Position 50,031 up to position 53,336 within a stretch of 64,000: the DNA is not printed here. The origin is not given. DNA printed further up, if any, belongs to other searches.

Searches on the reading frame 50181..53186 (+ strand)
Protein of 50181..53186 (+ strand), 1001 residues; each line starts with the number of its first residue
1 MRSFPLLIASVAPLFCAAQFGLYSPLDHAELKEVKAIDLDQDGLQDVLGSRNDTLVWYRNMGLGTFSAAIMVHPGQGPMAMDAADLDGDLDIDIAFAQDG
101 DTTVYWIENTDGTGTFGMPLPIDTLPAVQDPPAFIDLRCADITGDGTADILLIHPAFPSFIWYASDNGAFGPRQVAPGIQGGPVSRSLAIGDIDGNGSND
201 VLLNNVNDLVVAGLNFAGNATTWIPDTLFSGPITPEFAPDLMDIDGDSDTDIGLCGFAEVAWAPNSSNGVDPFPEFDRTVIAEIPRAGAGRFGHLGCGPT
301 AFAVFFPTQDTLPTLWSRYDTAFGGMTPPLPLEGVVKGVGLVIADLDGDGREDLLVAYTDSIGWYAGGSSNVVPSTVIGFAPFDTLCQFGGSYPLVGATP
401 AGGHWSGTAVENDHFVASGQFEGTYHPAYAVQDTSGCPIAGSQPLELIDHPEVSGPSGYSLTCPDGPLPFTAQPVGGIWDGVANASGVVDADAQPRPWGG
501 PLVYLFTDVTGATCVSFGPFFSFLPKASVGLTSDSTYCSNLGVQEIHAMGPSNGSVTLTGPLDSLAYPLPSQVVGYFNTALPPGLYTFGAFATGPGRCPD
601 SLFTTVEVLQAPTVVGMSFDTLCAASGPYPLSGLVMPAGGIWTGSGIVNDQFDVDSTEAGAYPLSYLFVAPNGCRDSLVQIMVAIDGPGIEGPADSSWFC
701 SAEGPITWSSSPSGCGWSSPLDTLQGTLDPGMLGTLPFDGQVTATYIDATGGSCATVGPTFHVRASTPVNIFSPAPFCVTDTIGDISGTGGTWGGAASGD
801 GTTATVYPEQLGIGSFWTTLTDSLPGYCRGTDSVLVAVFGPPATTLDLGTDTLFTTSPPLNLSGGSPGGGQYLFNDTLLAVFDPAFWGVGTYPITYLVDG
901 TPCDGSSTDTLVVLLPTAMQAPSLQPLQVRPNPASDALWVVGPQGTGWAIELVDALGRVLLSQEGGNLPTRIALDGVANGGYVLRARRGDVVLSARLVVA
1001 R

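Call 73: search_protein_families(library=pfam, proteins=[window:50181-53186:+], max_evalue=0.00001)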
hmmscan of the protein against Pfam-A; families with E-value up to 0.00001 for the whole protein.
window:50181-53186:+ (1001 aa): 1 family
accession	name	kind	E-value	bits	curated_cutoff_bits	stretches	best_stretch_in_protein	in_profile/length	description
PF13517.12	FG-GAP_3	-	1.4e-25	90.1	26.9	3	38-95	1-60/61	FG-GAP-like repeat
